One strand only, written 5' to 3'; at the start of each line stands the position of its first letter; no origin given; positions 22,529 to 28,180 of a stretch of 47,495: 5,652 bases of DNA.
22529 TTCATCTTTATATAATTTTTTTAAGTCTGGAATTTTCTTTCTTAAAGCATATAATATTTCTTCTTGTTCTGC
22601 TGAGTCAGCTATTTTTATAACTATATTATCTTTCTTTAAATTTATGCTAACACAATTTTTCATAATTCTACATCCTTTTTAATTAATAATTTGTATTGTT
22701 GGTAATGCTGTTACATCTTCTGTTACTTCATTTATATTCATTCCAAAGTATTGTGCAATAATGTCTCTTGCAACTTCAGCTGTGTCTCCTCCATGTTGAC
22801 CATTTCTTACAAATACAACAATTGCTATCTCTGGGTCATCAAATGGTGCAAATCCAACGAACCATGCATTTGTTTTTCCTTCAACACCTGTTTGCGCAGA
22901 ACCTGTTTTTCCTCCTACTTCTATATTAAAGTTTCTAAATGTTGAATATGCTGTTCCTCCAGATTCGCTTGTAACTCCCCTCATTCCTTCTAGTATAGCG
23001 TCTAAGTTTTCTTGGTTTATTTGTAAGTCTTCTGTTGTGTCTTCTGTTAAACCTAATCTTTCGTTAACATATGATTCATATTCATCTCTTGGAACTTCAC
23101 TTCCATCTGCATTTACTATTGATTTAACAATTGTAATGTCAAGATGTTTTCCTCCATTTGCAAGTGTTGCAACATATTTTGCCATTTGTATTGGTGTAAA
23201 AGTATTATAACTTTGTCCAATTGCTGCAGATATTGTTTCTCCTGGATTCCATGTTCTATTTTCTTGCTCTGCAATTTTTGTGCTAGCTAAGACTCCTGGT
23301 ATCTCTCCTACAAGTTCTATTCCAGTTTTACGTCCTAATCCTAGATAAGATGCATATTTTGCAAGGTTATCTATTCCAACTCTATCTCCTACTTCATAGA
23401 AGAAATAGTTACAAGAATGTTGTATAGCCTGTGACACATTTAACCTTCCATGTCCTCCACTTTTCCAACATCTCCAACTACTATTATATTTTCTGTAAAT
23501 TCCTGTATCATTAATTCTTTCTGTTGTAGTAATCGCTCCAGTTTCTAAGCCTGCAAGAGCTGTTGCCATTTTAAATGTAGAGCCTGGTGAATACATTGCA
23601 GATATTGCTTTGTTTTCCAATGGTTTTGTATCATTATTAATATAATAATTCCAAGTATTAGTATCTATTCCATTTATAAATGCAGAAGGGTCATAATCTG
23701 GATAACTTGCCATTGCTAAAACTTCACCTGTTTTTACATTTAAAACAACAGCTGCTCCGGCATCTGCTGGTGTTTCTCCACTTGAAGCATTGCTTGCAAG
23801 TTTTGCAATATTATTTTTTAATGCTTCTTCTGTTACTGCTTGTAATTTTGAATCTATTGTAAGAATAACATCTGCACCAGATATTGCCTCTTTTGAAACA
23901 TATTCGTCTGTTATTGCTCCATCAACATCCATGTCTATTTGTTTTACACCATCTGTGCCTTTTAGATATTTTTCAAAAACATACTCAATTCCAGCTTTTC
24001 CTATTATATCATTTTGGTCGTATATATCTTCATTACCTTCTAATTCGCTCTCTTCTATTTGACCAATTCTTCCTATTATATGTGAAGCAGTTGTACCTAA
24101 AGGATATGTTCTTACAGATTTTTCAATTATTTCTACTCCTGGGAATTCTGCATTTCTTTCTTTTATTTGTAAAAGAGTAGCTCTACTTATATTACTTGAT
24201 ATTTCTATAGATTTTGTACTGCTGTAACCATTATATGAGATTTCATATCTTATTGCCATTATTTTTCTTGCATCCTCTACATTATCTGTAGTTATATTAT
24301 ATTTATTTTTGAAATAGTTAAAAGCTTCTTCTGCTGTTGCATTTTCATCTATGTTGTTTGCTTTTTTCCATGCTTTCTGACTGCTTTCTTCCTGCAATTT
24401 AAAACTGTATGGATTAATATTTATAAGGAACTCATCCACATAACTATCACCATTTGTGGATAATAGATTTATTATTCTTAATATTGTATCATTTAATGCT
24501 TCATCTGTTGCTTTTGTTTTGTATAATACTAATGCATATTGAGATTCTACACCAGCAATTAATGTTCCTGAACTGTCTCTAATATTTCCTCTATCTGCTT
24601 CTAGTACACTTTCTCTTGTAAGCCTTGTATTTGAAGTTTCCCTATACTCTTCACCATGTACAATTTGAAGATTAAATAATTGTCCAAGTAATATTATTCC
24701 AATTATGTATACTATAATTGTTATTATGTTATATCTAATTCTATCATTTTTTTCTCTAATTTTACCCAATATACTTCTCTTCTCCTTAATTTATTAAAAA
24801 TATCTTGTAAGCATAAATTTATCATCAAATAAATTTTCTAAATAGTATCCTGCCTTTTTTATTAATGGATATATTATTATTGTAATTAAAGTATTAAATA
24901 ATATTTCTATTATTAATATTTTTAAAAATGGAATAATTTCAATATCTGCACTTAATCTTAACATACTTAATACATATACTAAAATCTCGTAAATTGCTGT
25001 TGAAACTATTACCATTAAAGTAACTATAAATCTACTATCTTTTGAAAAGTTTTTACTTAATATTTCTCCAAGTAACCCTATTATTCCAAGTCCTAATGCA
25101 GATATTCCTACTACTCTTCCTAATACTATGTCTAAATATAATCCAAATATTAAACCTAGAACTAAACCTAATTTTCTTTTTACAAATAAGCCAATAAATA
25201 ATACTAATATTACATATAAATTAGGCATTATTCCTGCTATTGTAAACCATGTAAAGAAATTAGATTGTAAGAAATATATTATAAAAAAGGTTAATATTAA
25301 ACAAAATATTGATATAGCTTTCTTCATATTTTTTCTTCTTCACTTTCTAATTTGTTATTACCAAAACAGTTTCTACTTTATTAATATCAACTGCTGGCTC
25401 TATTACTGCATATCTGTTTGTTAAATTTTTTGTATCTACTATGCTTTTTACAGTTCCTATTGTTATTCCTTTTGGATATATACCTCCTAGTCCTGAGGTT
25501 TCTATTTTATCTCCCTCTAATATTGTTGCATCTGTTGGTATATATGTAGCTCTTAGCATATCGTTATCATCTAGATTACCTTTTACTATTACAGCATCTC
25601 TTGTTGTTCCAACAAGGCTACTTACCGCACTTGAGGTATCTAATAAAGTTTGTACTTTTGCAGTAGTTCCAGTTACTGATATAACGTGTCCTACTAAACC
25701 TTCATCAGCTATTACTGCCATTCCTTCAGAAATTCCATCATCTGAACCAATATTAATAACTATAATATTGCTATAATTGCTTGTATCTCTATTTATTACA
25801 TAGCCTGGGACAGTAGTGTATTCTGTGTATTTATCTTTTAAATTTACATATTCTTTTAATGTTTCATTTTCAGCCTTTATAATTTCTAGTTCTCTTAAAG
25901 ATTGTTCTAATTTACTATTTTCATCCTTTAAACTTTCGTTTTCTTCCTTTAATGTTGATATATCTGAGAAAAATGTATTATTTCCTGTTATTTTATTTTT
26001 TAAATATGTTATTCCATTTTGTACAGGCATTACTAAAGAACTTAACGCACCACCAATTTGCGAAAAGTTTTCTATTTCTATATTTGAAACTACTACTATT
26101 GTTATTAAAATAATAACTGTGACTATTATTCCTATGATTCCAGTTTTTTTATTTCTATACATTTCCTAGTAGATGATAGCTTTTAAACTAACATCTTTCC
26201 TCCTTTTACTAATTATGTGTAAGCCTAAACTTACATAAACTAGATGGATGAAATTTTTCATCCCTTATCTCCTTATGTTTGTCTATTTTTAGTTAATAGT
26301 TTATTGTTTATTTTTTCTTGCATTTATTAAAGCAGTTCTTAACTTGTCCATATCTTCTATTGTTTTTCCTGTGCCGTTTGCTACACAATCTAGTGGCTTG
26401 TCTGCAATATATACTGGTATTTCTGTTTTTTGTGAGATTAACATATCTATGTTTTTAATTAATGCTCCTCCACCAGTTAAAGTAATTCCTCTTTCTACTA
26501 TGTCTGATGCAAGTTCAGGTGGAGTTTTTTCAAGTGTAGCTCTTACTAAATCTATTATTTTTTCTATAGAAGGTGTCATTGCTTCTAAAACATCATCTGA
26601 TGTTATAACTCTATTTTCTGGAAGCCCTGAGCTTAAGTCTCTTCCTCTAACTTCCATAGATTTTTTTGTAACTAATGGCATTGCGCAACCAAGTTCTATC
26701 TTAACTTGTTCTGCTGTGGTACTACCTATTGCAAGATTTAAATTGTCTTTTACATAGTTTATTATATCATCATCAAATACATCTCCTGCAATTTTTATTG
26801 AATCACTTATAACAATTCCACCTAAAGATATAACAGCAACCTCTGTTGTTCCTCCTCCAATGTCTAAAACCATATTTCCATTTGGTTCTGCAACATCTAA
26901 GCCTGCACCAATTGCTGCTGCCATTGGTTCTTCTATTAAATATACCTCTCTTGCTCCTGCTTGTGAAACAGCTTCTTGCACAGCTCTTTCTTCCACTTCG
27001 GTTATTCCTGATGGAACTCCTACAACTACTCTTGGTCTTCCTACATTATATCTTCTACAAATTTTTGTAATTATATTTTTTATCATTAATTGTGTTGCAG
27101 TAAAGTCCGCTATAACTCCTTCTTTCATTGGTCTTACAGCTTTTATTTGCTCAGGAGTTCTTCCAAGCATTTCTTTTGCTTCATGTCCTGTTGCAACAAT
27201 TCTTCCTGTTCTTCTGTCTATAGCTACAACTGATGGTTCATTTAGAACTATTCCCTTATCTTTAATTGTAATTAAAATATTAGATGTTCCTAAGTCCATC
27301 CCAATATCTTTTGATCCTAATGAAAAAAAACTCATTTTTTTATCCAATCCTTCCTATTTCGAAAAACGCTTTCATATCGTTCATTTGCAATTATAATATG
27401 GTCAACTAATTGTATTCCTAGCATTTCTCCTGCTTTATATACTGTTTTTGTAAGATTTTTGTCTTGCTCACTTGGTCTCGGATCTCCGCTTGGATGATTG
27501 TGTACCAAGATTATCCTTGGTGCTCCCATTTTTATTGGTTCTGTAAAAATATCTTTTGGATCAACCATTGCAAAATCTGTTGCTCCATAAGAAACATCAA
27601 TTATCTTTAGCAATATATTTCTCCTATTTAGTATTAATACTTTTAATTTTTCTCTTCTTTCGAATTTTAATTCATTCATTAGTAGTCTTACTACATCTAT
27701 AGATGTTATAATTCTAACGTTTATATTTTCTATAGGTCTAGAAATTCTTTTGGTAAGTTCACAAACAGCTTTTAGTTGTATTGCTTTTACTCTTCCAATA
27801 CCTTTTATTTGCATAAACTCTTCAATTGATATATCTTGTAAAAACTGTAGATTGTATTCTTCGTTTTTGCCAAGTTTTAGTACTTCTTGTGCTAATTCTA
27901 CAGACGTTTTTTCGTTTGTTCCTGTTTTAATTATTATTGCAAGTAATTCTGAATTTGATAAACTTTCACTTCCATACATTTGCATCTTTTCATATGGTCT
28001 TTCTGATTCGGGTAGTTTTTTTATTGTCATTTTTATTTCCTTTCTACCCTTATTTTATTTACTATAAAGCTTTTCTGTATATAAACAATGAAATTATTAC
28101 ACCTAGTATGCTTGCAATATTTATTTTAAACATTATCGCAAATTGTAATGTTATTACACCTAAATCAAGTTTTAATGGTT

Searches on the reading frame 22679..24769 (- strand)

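Call 10: search_protein_families(library=pfam, proteins=[window:22679-24769:-], max_evalue=0.001)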
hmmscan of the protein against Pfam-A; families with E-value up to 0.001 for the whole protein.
window:22679-24769:- (696 aa): 2 families
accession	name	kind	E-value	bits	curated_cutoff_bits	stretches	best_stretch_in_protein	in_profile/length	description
PF00905.27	Transpeptidase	-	1.3e-70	238.4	22.1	1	338-671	1-298/299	Penicillin binding protein transpeptidase domain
PF03717.20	PBP_dimer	-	2.2e-39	136.2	24.4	1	57-289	3-178/180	Penicillin-binding Protein dimerisation domain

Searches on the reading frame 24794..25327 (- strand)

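Call 10: search_protein_families(library=pfam, proteins=[window:24794-25327:-], max_evalue=0.001)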
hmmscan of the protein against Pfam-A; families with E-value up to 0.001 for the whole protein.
window:24794-25327:- (177 aa): 1 family
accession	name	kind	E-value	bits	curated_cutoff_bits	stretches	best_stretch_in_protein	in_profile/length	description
PF04093.17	MreD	-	1e-12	48.9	24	1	5-158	4-157/158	rod shape-determining protein MreD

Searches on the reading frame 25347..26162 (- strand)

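Call 10: search_protein_families(library=pfam, proteins=[window:25347-26162:-], max_evalue=0.001)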
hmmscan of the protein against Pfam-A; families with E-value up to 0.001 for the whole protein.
window:25347-26162:- (271 aa): 2 families
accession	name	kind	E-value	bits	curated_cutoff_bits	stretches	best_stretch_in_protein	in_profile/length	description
PF04085.20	MreC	-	4e-43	147.1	28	1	122-270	1-147/147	Rod shape-determining protein MreC, barrel core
PF06005.17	ZapB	-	0.00042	21.2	31.5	1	67-104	19-53/71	Cell division protein ZapB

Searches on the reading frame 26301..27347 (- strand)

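Call 11: search_protein_families(library=pfam, proteins=[window:26301-27347:-], max_evalue=0.001)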
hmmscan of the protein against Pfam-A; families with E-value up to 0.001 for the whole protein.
window:26301-27347:- (348 aa): 5 families
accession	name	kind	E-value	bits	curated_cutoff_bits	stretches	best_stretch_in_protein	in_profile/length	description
PF06723.19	MreB_Mbl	-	3.5e-140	466.9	27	1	12-337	1-326/327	MreB/Mbl protein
PF14450.12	FtsA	-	4.3e-12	46.9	31.8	1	159-316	1-111/127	Cell division protein FtsA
PF00012.26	HSP70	-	6.1e-11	41.7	20.6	1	106-204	135-239/599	Hsp70 protein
PF00022.25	Actin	-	5.6e-07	28.9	27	1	66-201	57-189/410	Actin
PF11104.14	PilM_2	-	4.7e-06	26.2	27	0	287-319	277-309/340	Type IV pilus assembly protein PilM;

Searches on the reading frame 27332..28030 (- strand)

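Call 11: search_protein_families(library=pfam, proteins=[window:27332-28030:-], max_evalue=0.001)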
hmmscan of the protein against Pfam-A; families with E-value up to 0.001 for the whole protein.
window:27332-28030:- (232 aa): 3 families
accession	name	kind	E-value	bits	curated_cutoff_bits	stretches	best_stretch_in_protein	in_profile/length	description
PF04002.20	RadC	-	2.1e-35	121.7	22.1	1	110-222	4-116/121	RadC-like JAB domain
PF20582.4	UPF0758_N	-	1.5e-26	92.7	27.1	1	3-84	1-77/77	UPF0758 N-terminal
PF14464.11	Prok-JAB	-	0.00031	21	25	1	126-197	18-93/114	Prokaryotic homologs of the JAB domain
